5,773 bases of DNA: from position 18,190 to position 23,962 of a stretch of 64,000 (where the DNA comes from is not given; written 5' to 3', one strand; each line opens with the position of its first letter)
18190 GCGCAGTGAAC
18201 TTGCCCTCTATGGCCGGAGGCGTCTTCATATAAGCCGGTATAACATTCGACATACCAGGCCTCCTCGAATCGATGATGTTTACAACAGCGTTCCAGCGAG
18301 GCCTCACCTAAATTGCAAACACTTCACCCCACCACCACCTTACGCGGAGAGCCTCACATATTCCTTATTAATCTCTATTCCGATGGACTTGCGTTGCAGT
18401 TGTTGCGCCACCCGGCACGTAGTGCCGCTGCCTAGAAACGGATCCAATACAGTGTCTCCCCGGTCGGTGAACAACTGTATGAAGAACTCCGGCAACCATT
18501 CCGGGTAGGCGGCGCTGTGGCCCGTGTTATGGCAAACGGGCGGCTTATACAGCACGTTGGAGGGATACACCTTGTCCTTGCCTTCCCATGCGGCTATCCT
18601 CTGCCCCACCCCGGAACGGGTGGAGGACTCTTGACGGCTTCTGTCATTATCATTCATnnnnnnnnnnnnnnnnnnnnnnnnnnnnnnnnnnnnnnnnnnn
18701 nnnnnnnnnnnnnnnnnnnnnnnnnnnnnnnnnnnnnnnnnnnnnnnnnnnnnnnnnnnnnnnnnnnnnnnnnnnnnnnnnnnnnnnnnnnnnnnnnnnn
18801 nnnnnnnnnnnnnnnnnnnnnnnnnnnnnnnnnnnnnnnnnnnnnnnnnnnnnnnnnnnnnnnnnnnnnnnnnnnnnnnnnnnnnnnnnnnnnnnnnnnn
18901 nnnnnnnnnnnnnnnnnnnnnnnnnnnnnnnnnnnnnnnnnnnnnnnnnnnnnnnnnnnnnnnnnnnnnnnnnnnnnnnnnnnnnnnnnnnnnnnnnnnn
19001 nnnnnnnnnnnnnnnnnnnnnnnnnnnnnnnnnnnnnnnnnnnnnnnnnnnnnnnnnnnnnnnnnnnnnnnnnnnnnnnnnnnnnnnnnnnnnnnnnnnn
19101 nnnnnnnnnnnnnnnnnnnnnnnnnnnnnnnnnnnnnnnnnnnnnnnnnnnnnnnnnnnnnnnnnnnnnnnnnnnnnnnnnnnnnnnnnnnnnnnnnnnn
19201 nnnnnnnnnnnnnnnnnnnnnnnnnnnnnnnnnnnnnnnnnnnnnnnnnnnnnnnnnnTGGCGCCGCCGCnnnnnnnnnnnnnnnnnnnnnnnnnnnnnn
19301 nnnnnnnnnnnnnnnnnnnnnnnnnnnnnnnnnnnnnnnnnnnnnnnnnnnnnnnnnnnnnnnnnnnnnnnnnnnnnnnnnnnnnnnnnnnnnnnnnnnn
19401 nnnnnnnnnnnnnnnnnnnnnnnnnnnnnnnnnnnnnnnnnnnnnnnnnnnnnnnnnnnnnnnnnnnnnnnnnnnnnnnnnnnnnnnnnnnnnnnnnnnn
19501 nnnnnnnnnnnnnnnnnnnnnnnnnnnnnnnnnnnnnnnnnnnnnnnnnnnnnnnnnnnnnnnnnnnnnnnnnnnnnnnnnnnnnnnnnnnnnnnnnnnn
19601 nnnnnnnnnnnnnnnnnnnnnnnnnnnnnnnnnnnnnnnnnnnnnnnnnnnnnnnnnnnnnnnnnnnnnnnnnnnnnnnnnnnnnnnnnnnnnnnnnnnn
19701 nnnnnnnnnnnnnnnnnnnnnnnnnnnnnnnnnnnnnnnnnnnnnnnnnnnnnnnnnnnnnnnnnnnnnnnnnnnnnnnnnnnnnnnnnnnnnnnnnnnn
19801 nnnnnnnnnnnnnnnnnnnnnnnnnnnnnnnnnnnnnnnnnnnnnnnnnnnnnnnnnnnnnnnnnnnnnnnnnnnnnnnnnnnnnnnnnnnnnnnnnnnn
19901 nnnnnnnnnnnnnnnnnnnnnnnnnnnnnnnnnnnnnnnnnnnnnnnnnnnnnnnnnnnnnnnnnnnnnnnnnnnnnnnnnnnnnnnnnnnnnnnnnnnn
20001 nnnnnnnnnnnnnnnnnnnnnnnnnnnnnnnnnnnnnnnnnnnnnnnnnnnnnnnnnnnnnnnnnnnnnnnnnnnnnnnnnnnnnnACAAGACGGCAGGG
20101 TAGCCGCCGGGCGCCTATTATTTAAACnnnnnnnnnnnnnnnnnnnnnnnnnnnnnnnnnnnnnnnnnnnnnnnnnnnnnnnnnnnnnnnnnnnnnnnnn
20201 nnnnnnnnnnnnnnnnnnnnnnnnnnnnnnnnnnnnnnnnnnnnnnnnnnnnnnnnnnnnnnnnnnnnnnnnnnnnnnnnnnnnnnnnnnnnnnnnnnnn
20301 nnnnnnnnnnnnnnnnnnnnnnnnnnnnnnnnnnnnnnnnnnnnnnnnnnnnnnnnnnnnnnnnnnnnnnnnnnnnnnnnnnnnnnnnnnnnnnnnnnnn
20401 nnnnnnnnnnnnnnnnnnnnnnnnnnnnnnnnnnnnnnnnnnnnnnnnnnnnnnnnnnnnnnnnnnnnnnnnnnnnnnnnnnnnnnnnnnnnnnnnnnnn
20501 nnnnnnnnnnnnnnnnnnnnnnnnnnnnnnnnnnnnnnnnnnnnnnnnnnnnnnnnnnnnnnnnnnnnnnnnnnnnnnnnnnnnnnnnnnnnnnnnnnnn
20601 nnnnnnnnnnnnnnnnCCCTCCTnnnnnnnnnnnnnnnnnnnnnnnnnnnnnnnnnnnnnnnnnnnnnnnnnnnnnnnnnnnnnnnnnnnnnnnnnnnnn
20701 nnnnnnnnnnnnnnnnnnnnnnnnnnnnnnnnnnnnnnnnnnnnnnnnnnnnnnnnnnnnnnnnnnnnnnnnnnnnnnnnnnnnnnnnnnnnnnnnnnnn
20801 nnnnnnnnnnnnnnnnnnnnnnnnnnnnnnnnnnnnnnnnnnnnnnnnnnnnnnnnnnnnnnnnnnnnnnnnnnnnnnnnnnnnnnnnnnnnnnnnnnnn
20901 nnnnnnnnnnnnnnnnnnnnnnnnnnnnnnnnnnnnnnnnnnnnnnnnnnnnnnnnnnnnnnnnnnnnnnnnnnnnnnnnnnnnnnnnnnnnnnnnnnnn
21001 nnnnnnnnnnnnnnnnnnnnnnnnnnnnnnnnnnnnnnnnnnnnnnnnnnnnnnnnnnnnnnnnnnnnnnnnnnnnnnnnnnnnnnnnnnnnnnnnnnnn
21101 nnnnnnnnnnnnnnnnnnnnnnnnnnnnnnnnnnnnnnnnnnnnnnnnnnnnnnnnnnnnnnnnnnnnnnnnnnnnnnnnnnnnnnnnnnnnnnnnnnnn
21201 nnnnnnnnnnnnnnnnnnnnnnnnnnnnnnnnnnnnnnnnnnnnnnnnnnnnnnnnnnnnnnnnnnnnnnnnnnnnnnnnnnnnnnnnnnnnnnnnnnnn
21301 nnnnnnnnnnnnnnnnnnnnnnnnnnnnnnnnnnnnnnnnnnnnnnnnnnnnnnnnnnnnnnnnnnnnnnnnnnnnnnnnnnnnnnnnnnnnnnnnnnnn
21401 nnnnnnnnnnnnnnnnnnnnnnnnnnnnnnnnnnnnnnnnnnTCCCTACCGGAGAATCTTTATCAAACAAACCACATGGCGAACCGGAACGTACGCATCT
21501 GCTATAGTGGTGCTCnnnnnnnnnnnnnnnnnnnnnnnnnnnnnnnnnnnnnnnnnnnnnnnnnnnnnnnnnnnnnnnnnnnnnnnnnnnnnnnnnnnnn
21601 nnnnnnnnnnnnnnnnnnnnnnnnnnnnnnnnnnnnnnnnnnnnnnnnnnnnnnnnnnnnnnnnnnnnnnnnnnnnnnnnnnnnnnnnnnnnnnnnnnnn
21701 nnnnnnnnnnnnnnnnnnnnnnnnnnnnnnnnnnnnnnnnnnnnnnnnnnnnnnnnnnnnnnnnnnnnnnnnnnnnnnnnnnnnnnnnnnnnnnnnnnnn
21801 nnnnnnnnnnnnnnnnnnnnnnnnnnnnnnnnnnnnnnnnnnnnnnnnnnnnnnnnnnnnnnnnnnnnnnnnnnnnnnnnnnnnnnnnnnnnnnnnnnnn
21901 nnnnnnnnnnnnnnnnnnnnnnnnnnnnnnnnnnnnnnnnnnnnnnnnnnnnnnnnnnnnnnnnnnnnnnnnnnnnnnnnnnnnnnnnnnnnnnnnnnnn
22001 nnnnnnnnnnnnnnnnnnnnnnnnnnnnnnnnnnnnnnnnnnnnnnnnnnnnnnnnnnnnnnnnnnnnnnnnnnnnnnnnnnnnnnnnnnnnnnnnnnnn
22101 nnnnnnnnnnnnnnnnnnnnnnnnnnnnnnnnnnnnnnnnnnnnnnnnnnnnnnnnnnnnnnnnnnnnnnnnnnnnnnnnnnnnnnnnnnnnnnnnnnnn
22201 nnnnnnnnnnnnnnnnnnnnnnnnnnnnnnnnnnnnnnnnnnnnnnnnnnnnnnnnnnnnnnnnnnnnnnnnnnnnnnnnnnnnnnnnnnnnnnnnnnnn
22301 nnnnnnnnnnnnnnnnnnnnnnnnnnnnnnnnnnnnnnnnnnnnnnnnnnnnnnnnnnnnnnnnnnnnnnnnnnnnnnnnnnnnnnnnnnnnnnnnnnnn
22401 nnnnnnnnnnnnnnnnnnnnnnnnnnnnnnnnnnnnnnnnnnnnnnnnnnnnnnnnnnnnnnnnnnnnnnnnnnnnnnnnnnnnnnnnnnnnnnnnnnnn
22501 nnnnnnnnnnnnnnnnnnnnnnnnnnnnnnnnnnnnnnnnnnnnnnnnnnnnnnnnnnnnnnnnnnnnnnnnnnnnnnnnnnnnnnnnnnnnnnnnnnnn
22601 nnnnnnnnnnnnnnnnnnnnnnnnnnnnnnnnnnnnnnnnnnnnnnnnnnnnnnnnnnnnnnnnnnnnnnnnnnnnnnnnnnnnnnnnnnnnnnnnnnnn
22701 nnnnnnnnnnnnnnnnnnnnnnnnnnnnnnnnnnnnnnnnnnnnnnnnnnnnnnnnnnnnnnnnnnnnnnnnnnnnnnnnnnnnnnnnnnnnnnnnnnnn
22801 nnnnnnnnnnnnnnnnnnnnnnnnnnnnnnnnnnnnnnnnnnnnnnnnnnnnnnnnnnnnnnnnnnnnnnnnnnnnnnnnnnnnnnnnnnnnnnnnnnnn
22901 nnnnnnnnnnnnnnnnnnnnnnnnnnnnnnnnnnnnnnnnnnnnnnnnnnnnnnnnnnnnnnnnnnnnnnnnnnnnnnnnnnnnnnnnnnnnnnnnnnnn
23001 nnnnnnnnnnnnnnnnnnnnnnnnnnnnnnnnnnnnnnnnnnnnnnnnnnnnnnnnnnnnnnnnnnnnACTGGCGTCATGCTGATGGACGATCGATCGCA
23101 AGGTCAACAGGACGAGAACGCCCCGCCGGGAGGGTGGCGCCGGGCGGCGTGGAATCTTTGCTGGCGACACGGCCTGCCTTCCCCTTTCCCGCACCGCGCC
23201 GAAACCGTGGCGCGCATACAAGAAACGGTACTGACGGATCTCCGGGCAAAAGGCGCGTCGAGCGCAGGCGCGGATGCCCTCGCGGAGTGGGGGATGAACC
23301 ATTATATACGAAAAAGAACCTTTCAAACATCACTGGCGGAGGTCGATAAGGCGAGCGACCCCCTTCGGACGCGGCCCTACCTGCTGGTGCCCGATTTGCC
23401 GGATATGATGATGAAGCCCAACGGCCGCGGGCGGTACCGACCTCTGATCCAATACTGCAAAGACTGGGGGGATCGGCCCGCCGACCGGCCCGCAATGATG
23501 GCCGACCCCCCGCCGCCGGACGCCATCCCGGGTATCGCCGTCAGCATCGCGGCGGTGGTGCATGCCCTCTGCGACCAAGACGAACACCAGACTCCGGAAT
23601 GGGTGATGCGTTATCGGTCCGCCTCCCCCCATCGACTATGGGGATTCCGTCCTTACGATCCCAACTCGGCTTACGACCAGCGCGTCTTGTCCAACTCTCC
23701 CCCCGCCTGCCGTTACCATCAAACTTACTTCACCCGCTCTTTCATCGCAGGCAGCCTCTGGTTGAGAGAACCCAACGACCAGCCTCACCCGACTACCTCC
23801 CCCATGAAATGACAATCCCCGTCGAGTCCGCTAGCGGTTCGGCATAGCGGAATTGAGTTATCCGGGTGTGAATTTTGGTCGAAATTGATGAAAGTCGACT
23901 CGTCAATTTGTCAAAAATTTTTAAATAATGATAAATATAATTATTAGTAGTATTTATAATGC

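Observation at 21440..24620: Low-GC accessory island between fdhD and the thi riboswitch: unknown 309 aa protein, HTH-DUF433 protein, 244 aa hypothetical, 480 bp AT-rich gap and a 92 aa ORF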

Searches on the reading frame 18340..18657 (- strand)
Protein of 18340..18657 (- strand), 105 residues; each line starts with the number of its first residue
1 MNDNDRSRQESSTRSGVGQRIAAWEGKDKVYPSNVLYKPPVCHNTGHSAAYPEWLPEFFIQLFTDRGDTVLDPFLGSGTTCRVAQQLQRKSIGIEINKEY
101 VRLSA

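Call 3: search_protein_families(library=pfam, proteins=[window:18340-18657:-], max_evalue=0.1)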
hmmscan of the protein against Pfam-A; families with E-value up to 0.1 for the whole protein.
window:18340-18657:- (105 aa): 1 family
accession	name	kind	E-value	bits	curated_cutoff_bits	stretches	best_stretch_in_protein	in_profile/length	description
PF01555.25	N6_N4_Mtase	-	8.5e-24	85.2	26.7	1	25-104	133-219/221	DNA methylase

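Call 4: search_protein_families(library=padloc, proteins=[window:18340-18657:-], max_evalue=0.1)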
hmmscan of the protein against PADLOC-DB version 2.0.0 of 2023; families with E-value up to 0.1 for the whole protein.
window:18340-18657:- (105 aa): 67 families (the best 25 are shown)
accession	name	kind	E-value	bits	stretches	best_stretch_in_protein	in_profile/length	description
PDLC03353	MTase_II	-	1.8e-22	78.1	1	45-104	187-246/260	Type II methyltransferase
PDLC03350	MTase_II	-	1.8e-20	71.6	1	44-103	231-290/312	Type II methyltransferase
PDLC03371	MTase_II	-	2.2e-19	68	1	43-104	187-248/260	Type II methyltransferase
PDLC03387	MTase_II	-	3.9e-19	66.9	1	44-104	211-271/289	Type II methyltransferase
PDLC03299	MTase_II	-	1e-17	62.6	1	31-104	176-253/296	Type II methyltransferase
PDLC03260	MTase_II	-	3e-17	60.6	1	35-104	234-303/349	Type II methyltransferase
PDLC03259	MTase_II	-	2.8e-15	54.1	1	40-101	187-248/423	Type II methyltransferase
PDLC03323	MTase_II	-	4.7e-14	50.2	1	45-104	231-290/330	Type II methyltransferase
PDLC03714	oMTase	-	2.5e-12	44.8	1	46-103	195-252/279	orphan methyltransferase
PDLC03283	MTase_II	-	3.8e-12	44.1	1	47-102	210-265/352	Type II methyltransferase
PDLC03216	MTase_II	-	6.7e-12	43.1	1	47-103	194-250/364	Type II methyltransferase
PDLC03339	MTase_II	-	1e-11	42.2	1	41-103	204-266/399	Type II methyltransferase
PDLC03363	MTase_II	-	1.5e-11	42.3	1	45-103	55-113/294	Type II methyltransferase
PDLC03251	MTase_II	-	2.6e-11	41.3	1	31-102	189-260/282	Type II methyltransferase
PDLC03228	MTase_II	-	4.3e-11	41.1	1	57-102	154-199/227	Type II methyltransferase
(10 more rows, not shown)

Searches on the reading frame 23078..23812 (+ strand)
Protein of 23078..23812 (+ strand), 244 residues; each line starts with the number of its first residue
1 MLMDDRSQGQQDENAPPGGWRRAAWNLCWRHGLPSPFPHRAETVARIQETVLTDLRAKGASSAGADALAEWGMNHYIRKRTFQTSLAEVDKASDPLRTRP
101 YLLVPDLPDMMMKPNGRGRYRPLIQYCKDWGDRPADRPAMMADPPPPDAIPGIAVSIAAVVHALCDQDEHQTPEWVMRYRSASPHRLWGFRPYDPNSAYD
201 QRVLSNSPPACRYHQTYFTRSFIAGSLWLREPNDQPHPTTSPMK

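Call 3: search_protein_families(library=pfam, proteins=[window:23078-23812:+], max_evalue=0.1)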
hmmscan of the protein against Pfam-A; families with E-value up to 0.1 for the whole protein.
window:23078-23812:+ (244 aa): 0 families

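Call 4: search_protein_families(library=padloc, proteins=[window:23078-23812:+], max_evalue=0.1)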
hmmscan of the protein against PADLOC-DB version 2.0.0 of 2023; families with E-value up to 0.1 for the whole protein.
window:23078-23812:+ (244 aa): 0 families

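Call 6: search_protein_families(library=ncbifam, proteins=[window:23078-23812:+], max_evalue=1)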
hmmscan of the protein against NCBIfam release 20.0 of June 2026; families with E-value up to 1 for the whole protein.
window:23078-23812:+ (244 aa): 0 families

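Call 7: search_protein_families(library=phrogs, proteins=[window:23078-23812:+], max_evalue=1)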
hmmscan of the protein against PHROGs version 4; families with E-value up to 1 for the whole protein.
window:23078-23812:+ (244 aa): 0 families

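Call 56: find_homologous_proteins(query=window:23078-23812:+, max_evalue=0.001)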
Query window:23078-23812:+ (244 aa): 15 proteins with E <= 0.001 among 853 candidates.
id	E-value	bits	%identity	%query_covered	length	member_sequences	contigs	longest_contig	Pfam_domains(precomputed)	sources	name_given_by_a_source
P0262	1.5e-168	577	100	100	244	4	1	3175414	-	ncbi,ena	-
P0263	1.6e-137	475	85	100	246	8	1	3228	-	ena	-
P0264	1.8e-137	475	83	99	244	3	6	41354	-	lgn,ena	-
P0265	7.5e-71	256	51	91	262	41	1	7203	-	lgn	-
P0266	9.2e-62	227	49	91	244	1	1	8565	-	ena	-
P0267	1.4e-61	226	51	91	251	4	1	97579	-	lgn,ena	-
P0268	2.5e-60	222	48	93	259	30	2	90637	-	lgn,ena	-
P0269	6.0e-60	221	48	94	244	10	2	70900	-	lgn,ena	-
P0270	8.1e-57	210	44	93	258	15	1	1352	-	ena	-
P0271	9.9e-57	210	47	91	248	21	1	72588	-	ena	-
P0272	1.9e-56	209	48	91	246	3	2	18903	-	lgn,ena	-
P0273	3.5e-54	202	44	94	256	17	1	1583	-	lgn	-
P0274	3.3e-49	185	44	91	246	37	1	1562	-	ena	-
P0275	1.3e-45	174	51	66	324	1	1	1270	-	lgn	-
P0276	1.8e-43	167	48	69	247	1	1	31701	-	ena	-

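Call 71: find_encoding_contigs(protein=P0267, flank=5000, max_places=2)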
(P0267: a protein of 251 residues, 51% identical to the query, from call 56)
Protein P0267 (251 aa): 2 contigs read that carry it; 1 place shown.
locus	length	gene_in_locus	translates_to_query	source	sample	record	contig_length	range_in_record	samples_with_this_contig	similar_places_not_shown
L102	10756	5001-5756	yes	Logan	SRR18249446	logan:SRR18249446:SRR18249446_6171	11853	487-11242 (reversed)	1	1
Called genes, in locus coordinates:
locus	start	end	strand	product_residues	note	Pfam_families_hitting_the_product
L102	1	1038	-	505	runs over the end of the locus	PF01225:Mur_ligase, PF08245:Mur_ligase_M, PF02875:Mur_ligase_C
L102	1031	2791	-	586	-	PF03717:PBP_dimer, PF00905:Transpeptidase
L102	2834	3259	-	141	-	-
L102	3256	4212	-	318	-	PF01795:Methyltransf_5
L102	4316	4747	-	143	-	PF02381:MraZ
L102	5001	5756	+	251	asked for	-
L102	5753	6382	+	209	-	-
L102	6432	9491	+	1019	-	PF13091:PLDc_2, PF00176:SNF2-rel_dom (weak), PF00270:DEAD (faint), PF04851:ResIII (faint), PF00271:Helicase_C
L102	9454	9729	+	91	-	-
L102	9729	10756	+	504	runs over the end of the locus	?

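Call 72: find_encoding_contigs(protein=P0268, flank=5000, max_places=2)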
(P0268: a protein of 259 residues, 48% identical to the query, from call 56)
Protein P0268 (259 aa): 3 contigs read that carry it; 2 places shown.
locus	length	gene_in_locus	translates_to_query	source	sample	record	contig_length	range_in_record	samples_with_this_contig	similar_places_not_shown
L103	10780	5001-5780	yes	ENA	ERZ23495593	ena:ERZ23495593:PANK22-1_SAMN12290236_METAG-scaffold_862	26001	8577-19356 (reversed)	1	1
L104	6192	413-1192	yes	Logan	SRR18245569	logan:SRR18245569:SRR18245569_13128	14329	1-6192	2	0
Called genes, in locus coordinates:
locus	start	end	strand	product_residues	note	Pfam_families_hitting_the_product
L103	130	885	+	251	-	PF00106:adh_short, PF08659:KR, PF13561:adh_short_C2, PF23441:SDR (weak)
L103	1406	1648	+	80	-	-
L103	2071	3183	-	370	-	PF02661:Fic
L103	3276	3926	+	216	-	PF03737:RraA-like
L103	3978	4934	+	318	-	PF03446:NAD_binding_2, PF03807:F420_oxidored (weak), PF14833:NAD_binding_11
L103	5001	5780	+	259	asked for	-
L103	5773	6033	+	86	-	-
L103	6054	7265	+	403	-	PF04326:SLFN_AlbA_2, PF13749:HATPase_c_4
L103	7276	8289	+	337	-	PF01656:CbiA, PF02374:ArsA_ATPase (weak), PF13614:AAA_31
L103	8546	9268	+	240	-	PF01048:PNP_UDP_1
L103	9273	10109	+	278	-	PF01048:PNP_UDP_1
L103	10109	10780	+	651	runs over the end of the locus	PF02922:CBM_48, PF00128:Alpha-amylase, PF02806:Alpha-amylase_C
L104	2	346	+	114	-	?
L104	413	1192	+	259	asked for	-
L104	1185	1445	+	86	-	-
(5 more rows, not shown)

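Call 73: find_encoding_contigs(protein=P0271, flank=5000, max_places=2)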
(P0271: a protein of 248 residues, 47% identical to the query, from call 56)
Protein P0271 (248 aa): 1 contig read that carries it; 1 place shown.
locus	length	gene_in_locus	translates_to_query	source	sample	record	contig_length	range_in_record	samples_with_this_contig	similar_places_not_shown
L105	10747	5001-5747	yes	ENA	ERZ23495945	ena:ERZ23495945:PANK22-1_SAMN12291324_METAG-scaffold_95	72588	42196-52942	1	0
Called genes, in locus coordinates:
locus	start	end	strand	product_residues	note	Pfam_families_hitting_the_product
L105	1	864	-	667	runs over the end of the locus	PF05378:Hydant_A_N, PF19278:Hydant_A_C (faint), PF01968:Hydantoinase_A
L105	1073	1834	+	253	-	PF01738:DLH, PF12146:Hydrolase_4 (faint)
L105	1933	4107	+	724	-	PF00324:AA_permease, PF03845:Spore_permease (weak), PF13520:AA_permease_2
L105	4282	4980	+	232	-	-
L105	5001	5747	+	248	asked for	-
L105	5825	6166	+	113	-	-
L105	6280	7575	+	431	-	PF00202:Aminotran_3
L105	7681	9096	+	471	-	PF01979:Amidohydro_1, PF12890:DHOase (weak), PF07969:Amidohydro_3 (weak)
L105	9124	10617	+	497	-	PF00171:Aldedh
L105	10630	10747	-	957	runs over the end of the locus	PF04465:DUF499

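Call 94: search_protein_families(library=pfam, proteins=[L102:5753-6382:+, L105:5825-6166:+, L103:5773-6033:+], max_evalue=0.05)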
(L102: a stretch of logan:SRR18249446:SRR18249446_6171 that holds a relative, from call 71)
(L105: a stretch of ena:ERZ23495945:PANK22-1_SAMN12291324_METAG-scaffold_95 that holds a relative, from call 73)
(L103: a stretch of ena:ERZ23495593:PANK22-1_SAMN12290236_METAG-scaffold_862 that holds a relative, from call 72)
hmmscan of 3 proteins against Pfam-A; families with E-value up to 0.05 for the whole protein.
L102:5753-6382:+ (209 aa): 1 family
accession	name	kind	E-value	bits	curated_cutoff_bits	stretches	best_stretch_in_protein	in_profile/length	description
PF19502.5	DUF6036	-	0.00025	21.3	23.6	1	20-153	10-114/164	Nucleotidyltransferase of unknown function (DUF6036)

L105:5825-6166:+ (113 aa): 0 families

L103:5773-6033:+ (86 aa): 0 families
